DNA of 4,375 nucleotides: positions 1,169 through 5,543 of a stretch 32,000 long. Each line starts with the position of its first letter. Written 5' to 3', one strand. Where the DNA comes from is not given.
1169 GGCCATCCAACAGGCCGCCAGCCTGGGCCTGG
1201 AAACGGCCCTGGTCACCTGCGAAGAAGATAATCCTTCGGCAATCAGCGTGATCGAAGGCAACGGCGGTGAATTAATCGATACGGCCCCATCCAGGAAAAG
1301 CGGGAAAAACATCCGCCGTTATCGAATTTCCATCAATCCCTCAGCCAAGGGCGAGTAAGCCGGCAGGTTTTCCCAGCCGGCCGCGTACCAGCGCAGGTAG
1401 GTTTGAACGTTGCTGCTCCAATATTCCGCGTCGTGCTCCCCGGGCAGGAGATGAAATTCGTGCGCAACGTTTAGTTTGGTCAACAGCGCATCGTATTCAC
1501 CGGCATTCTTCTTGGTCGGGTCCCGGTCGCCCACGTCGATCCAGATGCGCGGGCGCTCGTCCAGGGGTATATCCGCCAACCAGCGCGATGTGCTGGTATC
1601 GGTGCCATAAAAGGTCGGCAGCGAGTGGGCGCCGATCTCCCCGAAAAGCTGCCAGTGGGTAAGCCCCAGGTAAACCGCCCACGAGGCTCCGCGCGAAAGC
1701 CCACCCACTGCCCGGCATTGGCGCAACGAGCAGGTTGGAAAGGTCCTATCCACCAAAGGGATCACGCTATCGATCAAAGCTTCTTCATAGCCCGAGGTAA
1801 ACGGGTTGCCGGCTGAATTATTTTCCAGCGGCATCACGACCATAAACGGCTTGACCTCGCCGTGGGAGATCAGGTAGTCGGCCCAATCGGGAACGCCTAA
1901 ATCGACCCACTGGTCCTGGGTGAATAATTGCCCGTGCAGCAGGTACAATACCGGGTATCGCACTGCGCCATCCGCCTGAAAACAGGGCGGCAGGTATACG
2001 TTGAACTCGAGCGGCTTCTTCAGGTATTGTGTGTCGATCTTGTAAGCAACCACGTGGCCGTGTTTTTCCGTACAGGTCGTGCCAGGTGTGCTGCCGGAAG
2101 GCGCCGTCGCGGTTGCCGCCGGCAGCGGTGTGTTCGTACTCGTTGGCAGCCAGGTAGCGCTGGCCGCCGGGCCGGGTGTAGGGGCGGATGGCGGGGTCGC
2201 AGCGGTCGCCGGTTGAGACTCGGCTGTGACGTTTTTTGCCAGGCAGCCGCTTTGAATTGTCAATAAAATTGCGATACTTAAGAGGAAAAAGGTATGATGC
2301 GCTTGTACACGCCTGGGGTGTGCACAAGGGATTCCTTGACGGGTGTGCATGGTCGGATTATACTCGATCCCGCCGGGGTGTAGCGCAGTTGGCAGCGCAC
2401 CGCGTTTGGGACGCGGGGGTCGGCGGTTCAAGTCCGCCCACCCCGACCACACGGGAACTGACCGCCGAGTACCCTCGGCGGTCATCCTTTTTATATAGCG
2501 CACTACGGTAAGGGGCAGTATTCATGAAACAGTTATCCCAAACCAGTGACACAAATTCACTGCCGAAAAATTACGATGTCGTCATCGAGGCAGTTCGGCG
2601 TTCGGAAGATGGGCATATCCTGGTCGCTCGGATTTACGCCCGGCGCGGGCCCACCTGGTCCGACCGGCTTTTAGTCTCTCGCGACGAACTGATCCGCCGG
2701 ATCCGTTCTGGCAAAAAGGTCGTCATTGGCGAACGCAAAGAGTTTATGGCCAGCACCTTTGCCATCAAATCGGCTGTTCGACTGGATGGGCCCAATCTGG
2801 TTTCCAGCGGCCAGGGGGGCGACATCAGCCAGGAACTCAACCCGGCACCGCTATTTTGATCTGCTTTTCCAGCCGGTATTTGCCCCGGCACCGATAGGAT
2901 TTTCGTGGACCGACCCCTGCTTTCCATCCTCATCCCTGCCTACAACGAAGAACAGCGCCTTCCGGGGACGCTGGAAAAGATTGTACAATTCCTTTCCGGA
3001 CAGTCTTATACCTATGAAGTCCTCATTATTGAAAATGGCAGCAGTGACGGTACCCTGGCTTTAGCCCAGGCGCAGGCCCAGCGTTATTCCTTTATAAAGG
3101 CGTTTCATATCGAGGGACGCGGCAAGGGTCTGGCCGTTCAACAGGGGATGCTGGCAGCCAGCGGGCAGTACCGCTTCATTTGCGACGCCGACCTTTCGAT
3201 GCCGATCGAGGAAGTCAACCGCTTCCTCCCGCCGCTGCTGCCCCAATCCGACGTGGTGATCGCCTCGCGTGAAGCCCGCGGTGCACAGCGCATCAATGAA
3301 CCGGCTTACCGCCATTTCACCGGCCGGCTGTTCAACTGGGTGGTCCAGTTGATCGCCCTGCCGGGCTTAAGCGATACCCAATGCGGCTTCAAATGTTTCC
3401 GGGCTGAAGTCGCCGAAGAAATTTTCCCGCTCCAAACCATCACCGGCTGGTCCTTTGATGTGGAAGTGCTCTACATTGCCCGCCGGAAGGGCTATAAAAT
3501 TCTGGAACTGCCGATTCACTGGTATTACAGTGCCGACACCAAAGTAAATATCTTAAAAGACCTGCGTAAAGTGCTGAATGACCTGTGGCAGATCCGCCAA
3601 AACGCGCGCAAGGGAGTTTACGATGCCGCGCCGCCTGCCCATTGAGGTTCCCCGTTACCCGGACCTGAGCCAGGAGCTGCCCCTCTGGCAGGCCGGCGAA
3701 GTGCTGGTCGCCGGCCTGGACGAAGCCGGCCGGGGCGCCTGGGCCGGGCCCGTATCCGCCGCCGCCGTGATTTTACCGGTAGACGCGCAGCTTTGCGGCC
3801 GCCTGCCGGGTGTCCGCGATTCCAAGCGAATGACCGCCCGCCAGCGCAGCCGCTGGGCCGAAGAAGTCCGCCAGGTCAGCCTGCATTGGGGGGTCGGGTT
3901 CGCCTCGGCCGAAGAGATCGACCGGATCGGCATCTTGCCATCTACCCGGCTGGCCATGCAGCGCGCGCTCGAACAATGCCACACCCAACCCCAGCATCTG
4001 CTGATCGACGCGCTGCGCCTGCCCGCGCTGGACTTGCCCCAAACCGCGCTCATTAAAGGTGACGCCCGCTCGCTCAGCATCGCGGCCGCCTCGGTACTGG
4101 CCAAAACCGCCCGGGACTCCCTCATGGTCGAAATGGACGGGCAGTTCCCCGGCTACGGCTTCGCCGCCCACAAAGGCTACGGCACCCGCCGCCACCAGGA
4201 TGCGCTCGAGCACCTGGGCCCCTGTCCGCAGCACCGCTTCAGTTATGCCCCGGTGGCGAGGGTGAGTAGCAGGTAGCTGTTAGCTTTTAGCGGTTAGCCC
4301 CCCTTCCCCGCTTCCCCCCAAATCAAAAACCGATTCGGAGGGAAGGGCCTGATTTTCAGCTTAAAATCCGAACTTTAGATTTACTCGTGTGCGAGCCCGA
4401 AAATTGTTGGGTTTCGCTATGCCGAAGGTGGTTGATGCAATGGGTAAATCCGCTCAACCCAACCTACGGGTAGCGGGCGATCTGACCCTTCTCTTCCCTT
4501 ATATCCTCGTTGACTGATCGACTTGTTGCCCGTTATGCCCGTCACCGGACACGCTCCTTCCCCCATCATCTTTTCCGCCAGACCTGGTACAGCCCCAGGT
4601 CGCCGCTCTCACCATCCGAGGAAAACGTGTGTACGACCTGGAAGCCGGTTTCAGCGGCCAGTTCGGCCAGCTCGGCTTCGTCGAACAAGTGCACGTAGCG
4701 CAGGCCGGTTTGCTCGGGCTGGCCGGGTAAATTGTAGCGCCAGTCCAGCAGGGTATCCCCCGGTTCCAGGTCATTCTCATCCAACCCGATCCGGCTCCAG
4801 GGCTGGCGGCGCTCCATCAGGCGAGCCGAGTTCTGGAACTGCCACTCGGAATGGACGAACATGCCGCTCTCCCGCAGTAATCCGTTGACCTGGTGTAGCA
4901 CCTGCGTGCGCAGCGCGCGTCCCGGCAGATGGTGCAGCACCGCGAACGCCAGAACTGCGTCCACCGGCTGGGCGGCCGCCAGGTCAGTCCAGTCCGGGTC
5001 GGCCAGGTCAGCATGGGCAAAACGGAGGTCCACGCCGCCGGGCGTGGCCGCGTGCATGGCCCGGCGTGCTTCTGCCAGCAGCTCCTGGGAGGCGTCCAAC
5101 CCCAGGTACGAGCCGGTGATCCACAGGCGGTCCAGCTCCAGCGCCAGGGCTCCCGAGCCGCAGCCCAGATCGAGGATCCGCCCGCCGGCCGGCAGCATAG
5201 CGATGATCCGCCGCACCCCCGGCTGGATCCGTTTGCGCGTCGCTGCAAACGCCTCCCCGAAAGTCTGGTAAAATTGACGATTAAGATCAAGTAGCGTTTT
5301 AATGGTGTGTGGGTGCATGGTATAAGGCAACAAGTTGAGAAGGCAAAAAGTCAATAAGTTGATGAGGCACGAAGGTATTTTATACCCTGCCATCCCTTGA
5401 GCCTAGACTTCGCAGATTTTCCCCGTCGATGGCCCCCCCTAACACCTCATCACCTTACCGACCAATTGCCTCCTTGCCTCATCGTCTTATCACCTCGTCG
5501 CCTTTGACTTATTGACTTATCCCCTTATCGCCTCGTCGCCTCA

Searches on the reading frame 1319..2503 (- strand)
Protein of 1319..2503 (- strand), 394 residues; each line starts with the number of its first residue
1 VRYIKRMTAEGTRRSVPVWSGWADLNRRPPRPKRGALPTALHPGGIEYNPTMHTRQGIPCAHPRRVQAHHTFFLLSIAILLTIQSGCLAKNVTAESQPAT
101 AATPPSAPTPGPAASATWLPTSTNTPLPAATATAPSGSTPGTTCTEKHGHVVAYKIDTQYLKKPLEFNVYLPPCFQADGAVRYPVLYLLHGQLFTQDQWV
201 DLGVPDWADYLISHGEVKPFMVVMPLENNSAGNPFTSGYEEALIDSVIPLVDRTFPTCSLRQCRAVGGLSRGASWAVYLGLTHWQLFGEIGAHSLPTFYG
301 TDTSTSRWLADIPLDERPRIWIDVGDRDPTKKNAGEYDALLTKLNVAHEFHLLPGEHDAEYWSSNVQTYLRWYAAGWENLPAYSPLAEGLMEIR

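Call 10: search_protein_families(library=pfam, proteins=[window:1319-2503:-], max_evalue=0.001)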
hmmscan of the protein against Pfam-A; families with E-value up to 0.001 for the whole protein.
window:1319-2503:- (394 aa): 1 family
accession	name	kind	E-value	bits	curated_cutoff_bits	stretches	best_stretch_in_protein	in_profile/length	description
PF00756.26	Esterase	-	3.6e-22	79.8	22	1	159-367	2-245/251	Putative esterase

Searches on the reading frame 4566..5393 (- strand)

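Call 10: search_protein_families(library=pfam, proteins=[window:4566-5393:-], max_evalue=0.001)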
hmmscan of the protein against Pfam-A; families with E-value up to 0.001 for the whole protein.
window:4566-5393:- (275 aa): 8 families
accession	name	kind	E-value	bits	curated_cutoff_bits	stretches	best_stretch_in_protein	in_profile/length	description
PF13489.12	Methyltransf_23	-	7.9e-17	61.9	27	1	53-255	6-163/164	Methyltransferase domain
PF13649.12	Methyltransf_25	-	3.1e-14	53.9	27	1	73-177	1-97/97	Methyltransferase domain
PF08242.18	Methyltransf_12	-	4.4e-14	53.4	30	1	74-179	1-98/98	Methyltransferase domain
PF08241.18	Methyltransf_11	-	1e-11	45.7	21.2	1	74-180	1-94/95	Methyltransferase domain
PF13847.12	Methyltransf_31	-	2.4e-10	40.7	27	1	70-185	4-113/145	Methyltransferase domain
PF05175.20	MTS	-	0.00011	22.4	23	1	54-130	14-90/170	Methyltransferase small domain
PF02353.26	CMAS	-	0.00021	21.1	27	0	67-187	60-170/273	Mycolic acid cyclopropane synthetase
PF07021.18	MetW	-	0.00063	19.9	21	1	61-105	5-48/193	Methionine biosynthesis protein MetW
